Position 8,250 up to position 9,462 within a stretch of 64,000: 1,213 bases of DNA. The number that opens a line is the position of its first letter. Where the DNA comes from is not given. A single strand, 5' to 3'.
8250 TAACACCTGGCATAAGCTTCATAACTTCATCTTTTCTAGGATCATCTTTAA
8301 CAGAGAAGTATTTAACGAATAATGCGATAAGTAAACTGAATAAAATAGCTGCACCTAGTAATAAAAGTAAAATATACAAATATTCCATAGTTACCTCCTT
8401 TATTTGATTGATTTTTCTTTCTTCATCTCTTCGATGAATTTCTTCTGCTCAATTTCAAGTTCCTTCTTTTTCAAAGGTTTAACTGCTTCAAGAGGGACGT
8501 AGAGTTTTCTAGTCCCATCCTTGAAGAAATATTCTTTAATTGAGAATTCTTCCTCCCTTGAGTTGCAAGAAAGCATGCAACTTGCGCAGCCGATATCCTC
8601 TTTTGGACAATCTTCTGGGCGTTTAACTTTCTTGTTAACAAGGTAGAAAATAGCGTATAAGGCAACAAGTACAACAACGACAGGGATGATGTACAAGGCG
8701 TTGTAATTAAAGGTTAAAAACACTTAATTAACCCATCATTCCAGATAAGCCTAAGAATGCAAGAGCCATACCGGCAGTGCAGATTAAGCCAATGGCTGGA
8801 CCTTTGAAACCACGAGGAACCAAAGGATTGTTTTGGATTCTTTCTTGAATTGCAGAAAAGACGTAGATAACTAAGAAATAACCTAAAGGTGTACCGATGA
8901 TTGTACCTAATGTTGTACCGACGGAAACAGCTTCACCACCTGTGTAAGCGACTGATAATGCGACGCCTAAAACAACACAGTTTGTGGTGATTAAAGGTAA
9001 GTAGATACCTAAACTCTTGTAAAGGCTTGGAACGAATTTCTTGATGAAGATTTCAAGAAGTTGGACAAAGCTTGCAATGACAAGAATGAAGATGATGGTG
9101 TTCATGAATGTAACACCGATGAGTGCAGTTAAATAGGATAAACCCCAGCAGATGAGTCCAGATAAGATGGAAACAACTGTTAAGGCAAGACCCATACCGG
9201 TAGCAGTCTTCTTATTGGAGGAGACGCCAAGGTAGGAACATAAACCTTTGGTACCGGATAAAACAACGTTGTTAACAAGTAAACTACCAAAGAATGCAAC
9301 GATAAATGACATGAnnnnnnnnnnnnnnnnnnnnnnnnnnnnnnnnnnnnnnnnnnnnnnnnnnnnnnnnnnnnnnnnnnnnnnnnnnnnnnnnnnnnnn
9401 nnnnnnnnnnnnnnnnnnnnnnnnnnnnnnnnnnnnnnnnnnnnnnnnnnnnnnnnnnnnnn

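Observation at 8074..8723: RnfB homologue without ferredoxin domains, preceded by an extra Cys-rich membrane peptide in the RnfB position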

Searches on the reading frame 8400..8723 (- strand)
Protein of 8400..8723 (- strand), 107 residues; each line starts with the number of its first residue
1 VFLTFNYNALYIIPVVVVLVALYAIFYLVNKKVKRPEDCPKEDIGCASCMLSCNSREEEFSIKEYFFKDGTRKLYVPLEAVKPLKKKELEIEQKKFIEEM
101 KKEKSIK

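Call 3: search_protein_families(library=pfam, proteins=[window:8400-8723:-], max_evalue=0.1)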
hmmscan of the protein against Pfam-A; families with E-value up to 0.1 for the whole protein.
window:8400-8723:- (107 aa): 1 family
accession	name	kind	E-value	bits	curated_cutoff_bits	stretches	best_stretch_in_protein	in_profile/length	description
PF12669.12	FeoB_associated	-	0.0022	18.7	27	1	11-51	3-38/44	FeoB-associated Cys-rich membrane protein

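Call 4: search_protein_families(library=ncbifam, proteins=[window:8400-8723:-], max_evalue=0.1)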
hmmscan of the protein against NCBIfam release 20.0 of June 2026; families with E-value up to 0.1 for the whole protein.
window:8400-8723:- (107 aa): 0 families

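Call 6: find_homologous_proteins(query=window:8400-8723:-, max_evalue=0.01)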
Query window:8400-8723:- (107 aa): 1 proteins with E <= 0.01 among 9 candidates.
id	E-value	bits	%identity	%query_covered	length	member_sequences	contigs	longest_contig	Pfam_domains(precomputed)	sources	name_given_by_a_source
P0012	3.0e-61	221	98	100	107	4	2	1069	-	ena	-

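Call 25: search_solved_structures(query=window:8400-8723:-, max_evalue=10, show_alignments=2)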
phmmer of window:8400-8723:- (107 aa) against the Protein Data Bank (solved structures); distinct sequences matched with E-value up to 10: 2.
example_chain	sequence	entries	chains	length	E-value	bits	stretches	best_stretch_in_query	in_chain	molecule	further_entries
7z0s_F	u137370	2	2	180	2.1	11.6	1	34-56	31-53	Formate hydrogenlyase subunit 6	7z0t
7qv7_A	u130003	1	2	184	2.5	11.3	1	41-65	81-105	Hydrogen dependent carbon dioxide reductase subunit HycB3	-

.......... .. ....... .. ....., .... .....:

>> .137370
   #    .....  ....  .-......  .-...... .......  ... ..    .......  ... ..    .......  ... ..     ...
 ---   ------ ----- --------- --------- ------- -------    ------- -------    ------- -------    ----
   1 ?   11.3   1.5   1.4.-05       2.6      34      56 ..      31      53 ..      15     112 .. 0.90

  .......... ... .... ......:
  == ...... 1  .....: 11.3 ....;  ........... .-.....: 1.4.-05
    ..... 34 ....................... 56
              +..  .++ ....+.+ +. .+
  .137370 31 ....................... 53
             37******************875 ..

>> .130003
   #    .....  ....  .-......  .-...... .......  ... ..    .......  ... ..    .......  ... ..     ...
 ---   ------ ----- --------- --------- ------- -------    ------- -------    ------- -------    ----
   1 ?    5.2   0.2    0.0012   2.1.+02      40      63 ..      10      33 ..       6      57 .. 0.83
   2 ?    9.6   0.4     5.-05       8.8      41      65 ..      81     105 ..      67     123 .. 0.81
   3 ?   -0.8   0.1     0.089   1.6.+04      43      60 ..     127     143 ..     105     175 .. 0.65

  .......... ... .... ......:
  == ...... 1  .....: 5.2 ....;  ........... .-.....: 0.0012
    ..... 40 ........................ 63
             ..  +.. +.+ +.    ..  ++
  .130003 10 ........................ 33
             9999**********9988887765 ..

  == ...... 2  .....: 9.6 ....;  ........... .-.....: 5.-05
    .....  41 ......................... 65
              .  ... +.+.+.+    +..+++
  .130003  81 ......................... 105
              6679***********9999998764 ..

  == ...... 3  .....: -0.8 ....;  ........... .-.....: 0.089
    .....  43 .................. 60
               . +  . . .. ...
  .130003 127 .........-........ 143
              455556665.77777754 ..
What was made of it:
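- Tried and rejected: The PDB sequence search with the peptide gave only chance-level ferredoxin-motif matches (E above 2; call 25).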

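Call 29: search_protein_families(library=pfam, alignment_id=A2, max_evalue=10)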
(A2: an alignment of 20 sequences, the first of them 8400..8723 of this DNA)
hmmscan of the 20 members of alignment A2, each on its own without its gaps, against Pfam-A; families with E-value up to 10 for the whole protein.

A. member 1, window:8400-8723:- (107 aa): 3 families
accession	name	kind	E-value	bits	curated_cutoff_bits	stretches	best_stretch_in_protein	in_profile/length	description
PF12669.12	FeoB_associated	-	0.0022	18.7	27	1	11-51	3-38/44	FeoB-associated Cys-rich membrane protein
PF03918.19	CcmH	-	0.18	11.5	25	1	9-37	98-126/143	Cytochrome C biogenesis protein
PF08693.15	SKG6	-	0.4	9.9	30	1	13-37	26-50/668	SKG6 family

B. families by the number of members that match (of 20 scanned): 28 families (the first 25 are shown)
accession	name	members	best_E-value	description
PF12669.12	FeoB_associated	6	0.0019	FeoB-associated Cys-rich membrane protein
PF01034.25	Syndecan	3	0.8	Syndecan domain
PF20088.4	DUF6480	2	0.34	Family of unknown function (DUF6480)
PF07133.16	Merozoite_SPAM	1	0.0054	Merozoite surface protein (SPAM)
PF13314.11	DUF4083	1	0.019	Domain of unknown function (DUF4083)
PF00397.32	WW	1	0.025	WW domain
PF00003.28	7tm_3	1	0.039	7 transmembrane sweet-taste receptor of 3 GCPR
PF13192.12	Thioredoxin_3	1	0.047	Thioredoxin domain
PF25258.1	DUF7859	1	0.061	Family of unknown function (DUF7859)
PF00854.27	PTR2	1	0.065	POT family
PF16492.10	Cadherin_C_2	1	0.09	Cadherin cytoplasmic C-terminal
PF07884.19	VKOR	1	0.1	Vitamin K epoxide reductase family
PF11346.13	DUF3149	1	0.1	Protein of unknown function (DUF3149)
PF11190.13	DUF2976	1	0.12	Protein of unknown function (DUF2976)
PF02535.28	Zip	1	0.14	ZIP Zinc transporter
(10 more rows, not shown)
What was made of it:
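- Weak PF12669 hits (best E 0.002) in 6 of 20 members (call 29). All scores fall below the Pfam gathering threshold of 27 bits (calls 3, 29).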

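Call 30: find_homologous_proteins(query=A2, max_evalue=0.01)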
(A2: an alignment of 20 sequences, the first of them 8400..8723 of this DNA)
Query A2 (20 sequences) (107 aa, profile of the alignment): 593 proteins with E <= 0.01 among 4874 candidates; the best 120 are listed.
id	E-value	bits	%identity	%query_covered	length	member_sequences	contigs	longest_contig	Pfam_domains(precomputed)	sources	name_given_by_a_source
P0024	3.7e-20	89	31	45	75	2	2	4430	-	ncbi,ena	-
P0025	1.9e-19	87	41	27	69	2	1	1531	-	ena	-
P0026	3.0e-19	86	33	45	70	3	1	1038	-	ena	-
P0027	6.6e-19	85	38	27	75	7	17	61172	-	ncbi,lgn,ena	-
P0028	8.1e-19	85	-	-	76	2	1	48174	-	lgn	-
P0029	9.4e-19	84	31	45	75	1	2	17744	-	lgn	-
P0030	1.3e-18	84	36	29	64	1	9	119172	-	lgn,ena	-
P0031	1.4e-18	84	30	28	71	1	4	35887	-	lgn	-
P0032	2.7e-18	83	30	50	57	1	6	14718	-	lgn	-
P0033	4.4e-18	82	38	50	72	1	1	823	-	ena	-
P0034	4.7e-18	82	36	36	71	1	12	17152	-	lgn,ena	-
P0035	5.3e-18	82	33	47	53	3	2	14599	-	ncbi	-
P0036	8.0e-18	81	36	46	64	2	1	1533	-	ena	-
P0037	8.4e-18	81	38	45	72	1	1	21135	-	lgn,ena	-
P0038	9.5e-18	81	31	36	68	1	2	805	-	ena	-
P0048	6.0e-17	79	40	44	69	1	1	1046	PF12669.13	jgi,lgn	-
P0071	1.9e-16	77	-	-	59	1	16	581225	-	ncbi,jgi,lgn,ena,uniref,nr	ncbi:hypothetical protein [Catenisphaera adipataccumulans]|jgi:hypothetical protein|uniref:FeoB-asso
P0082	3.0e-16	76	33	44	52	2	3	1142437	-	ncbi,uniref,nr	ncbi:hypothetical protein [Traorella massiliensis]|uniref:hypothetical protein n=1 Tax=Traorella mas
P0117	8.9e-16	75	-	-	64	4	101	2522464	-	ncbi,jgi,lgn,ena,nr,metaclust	ncbi:MAG: hypothetical protein WBH68_00805 [Erysipelotrichaceae bacterium]|jgi:hypothetical protein|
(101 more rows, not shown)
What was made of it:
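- One UniRef name for P0071 reads 'FeoB-asso...' (call 30).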

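Call 41: search_protein_representatives(alignment_id=A3)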
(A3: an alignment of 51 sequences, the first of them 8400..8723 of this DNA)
Query: 51 sequences, 70 profile positions. Proteins with E-value up to 0.001 (for the whole library): 422; up to 1e-10: 148; up to 1e-30: 0. The best 150 are listed.
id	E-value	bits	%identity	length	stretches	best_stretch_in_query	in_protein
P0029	7.3e-27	108.8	-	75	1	1-69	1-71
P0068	1.6e-22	94.9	-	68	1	1-63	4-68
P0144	9.0e-22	92.5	-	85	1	1-66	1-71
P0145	3.4e-21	90.7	-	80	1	1-69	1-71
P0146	1.9e-20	88.3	-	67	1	2-63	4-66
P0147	1.4e-19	85.5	-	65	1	1-63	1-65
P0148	2.6e-19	84.7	-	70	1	1-67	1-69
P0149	3.5e-19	84.3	-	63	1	1-62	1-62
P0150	3.6e-19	84.2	-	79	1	1-66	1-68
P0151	4.5e-19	83.9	-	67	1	5-69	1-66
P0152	6.2e-19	83.4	-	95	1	1-68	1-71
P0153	6.3e-19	83.4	-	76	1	1-69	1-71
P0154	1.1e-18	82.6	-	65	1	8-64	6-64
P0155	2.2e-18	81.7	-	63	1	5-65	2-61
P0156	4.2e-18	80.8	-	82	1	1-66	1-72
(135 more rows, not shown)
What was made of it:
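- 593 clusters at 90% identity and 422 at 50% identity, all 51-110 aa (calls 30, 41).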

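Call 54: find_encoding_contigs(protein=P0082, flank=9000, max_places=1)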
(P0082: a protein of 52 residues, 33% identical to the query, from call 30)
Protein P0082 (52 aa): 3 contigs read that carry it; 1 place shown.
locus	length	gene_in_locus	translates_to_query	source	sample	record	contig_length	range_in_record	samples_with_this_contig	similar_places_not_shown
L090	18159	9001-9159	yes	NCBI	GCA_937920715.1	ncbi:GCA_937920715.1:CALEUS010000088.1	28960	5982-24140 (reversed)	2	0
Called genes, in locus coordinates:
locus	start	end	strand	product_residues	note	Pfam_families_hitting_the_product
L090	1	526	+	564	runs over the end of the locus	PF01432:Peptidase_M3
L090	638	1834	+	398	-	PF04932:Wzy_C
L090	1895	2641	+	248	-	-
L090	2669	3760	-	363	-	PF02424:ApbE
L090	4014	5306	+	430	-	PF13375:RnfC_N, PF01512:Complex1_51K, PF10531:SLBB, PF13237:Fer4_10, PF14697:Fer4_21 (weak), PF12838:Fer4_7 (weak), PF13183:Fer4_8 (weak), PF13187:Fer4_9 (weak), +5 more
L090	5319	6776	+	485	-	PF03116:NQR2_RnfD_RnfE, PF04205:FMN_bind (weak)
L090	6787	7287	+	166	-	PF04205:FMN_bind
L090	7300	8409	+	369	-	PF02508:Rnf-Nqr, PF04205:FMN_bind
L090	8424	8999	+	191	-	PF02508:Rnf-Nqr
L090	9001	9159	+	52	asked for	-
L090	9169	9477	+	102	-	PF04060:FeS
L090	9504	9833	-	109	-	-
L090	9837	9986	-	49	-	-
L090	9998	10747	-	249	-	-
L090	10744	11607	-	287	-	-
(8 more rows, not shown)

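Call 55: find_encoding_contigs(protein=P0071, flank=9000, max_places=1)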
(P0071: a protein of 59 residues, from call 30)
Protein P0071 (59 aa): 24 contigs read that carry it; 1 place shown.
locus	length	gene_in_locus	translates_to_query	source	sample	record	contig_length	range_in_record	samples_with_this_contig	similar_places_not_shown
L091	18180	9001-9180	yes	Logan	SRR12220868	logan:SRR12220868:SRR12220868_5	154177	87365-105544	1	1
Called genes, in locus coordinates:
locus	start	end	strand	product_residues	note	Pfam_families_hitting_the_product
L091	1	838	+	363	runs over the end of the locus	PF00180:Iso_dh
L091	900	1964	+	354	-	PF01063:Aminotran_4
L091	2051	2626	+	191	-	PF06736:TMEM175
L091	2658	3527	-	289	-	PF01259:SAICAR_synt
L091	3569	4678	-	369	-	PF02424:ApbE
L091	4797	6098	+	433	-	PF13375:RnfC_N, PF01512:Complex1_51K, PF10531:SLBB, PF12838:Fer4_7 (weak), PF13183:Fer4_8 (weak), PF13187:Fer4_9 (weak), PF13237:Fer4_10, PF13534:Fer4_17 (weak), +2 more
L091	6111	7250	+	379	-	PF03116:NQR2_RnfD_RnfE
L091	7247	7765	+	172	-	PF04205:FMN_bind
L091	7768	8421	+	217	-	PF02508:Rnf-Nqr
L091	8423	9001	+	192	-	PF02508:Rnf-Nqr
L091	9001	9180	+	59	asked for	-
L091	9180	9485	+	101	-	PF04060:FeS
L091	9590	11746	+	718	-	PF17802:SpaA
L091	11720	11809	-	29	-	-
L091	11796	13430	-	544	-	PF05833:NFACT_N, PF05670:NFACT-R_1, PF18297:NFACT-R_2 (weak)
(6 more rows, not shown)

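Call 56: find_encoding_contigs(protein=P0117, flank=9000, max_places=1)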
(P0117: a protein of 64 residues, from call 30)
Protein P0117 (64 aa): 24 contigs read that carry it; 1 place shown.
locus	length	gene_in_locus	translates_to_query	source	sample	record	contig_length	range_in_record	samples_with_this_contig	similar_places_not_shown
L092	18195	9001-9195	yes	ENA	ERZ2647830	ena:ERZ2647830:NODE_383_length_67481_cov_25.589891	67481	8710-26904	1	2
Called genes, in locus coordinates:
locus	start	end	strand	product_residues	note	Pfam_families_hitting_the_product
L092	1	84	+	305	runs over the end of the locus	-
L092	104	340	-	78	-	PF01106:NifU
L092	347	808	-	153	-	PF02681:DUF212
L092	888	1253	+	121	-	PF00575:S1, PF23459:S1_RRP5 (weak)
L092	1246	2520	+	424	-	PF00342:PGI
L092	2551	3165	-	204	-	PF00657:Lipase_GDSL, PF13472:Lipase_GDSL_2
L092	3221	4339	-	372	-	PF02424:ApbE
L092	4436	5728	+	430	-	PF13375:RnfC_N, PF01512:Complex1_51K, PF10531:SLBB, PF13187:Fer4_9 (faint), PF12838:Fer4_7 (weak), PF13183:Fer4_8 (weak), PF13237:Fer4_10, PF14697:Fer4_21 (weak), +3 more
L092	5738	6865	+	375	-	PF03116:NQR2_RnfD_RnfE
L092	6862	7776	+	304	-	PF04205:FMN_bind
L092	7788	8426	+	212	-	PF02508:Rnf-Nqr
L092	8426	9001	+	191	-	PF02508:Rnf-Nqr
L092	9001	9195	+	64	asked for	-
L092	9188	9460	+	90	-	PF04060:FeS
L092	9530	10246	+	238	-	PF16976:RcpC (faint)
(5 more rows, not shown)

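Call 71: predict_structure(alignment_id=A3)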
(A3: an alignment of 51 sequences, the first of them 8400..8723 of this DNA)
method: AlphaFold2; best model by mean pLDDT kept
length: 107 residues; sequences in the alignment: 51
mean_pLDDT: 63.4   pTM: 0.31
mean pLDDT of the five models: 63.4, 61.5, 61.2, 59.4, 59.2
residues with pLDDT >= 90: 13; 70-90: 22; 50-70: 47; < 50: 25
segments of 3 or more residues with pLDDT < 50: 43-62
pLDDT, mean of each block of 10 residues (from residue 1): 59 91 90 62 47 43 54 55 57 74 65
secondary structure, 60 per line:
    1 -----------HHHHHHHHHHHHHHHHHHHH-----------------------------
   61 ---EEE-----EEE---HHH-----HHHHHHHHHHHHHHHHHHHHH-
elements in order: H12-31 E64-66 E72-74 H86-106
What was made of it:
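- Checked: It has one confident membrane helix, residues 12-31 (call 71).
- AF2 gives no confident fold for the Cys loop (pLDDT below 50; call 71).
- Tried and rejected: The AF2 model of the peptide has mean pLDDT 63 and the Cys loop is below 50 (call 71).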

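Call 79: find_related_loci(query=A3, collection=metagenome_contigs, flank=3000)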
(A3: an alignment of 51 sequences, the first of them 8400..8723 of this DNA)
Query A3 (107 aa) in metagenome_contigs; peptide patterns used: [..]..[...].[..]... (x = any residue, [..] = any of these).
410 stretches matched a pattern; 44 encode a relative of the query (tblastn E <= 1e-3); 44 distinct loci.
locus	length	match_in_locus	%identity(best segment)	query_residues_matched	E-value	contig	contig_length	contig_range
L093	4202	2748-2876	42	15-56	9e-8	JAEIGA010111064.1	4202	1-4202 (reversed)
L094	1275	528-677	36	10-58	3e-7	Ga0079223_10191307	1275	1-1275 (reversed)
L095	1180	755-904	36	10-58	4e-7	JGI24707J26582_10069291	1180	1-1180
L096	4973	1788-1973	38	5-66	1e-6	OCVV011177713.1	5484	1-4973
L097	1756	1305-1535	38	6-73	3e-6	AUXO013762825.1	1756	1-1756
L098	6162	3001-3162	43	9-59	6e-6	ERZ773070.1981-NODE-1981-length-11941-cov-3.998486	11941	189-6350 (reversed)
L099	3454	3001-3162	43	9-59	6e-6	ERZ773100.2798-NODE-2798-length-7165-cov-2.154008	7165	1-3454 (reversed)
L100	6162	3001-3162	43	9-59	6e-6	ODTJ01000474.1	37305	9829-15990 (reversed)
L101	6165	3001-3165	42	8-59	6e-6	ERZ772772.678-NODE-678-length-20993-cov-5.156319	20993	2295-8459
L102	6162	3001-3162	43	9-59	6e-6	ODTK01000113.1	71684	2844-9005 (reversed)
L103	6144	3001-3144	46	9-53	7e-6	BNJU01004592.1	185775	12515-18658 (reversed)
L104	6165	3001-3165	42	8-59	6e-6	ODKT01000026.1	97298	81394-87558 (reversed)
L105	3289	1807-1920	37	15-52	9e-6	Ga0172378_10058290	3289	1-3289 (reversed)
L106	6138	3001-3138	35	9-53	8e-6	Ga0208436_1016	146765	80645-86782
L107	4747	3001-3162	41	9-59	2e-5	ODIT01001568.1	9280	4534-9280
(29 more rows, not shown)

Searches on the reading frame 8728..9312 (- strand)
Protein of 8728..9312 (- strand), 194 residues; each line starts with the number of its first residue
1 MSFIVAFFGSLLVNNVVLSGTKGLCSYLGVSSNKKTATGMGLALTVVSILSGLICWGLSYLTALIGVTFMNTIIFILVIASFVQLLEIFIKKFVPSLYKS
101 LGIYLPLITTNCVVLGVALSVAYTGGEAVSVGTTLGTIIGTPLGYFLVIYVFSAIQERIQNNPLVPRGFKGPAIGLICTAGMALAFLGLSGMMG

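Call 3: search_protein_families(library=pfam, proteins=[window:8728-9312:-], max_evalue=0.1)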
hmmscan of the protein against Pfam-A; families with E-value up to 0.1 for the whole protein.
window:8728-9312:- (194 aa): 1 family
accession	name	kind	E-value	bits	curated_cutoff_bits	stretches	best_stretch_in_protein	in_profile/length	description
PF02508.19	Rnf-Nqr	-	2.2e-44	152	23.8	1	6-193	4-174/174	Rnf-Nqr subunit, membrane protein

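Call 4: search_protein_families(library=ncbifam, proteins=[window:8728-9312:-], max_evalue=0.1)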
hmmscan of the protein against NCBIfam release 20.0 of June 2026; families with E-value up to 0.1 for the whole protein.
window:8728-9312:- (194 aa): 11 families
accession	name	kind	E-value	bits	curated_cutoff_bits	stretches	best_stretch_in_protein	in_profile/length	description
TIGR01943.1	rnfA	subfamily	1.5e-49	169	229.3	1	2-192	2-189/190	RnfABCDGE type electron transport complex subunit A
NF003481.0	PRK05151.1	equivalog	5.8e-44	150.6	240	1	2-193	3-191/193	electron transport complex subunit RsxA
TIGR01940.1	nqrE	equivalog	4.2e-34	118.6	247.55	1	2-192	2-199/200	NADH:ubiquinone reductase (Na(+)-transporting) subunit E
NF041835.1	rnfA_Methano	equivalog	2e-32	113.2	300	1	3-187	6-187/195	Rnf electron transport complex subunit RnfA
NF002200.0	PRK01061.1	equivalog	2.9e-30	105.7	351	1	7-192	15-209/250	Na(+)-translocating NADH-quinone reductase subunit E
NF009070.0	PRK12405.1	subfamily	1.3e-22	80.1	184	1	8-161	9-154/231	electron transport complex subunit RsxE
TIGR01948.1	rnfE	subfamily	1.8e-21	76.6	213.4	1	10-164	7-153/196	RnfABCDGE type electron transport complex subunit E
NF009108.0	PRK12456.1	equivalog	4.7e-21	75.8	398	1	2-192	4-197/199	Na(+)-translocating NADH-quinone reductase subunit E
NF006777.0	PRK09292.1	equivalog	1.1e-16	61.2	235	1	7-159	11-155/209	NADH:ubiquinone reductase (Na(+)-transporting) subunit D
NF041839.1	rnfE_Methano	equivalog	1.3e-16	61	350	1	13-163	12-154/203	Rnf electron transport complex subunit RnfE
TIGR01939.1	nqrD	equivalog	1.8e-16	60.6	244.85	1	6-159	9-154/207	NADH:ubiquinone reductase (Na(+)-transporting) subunit D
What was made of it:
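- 8728..9312 (-): rnfA (194 aa). PF02508 at 2.2e-44; TIGR01943 scores 169 bits (calls 3, 4).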
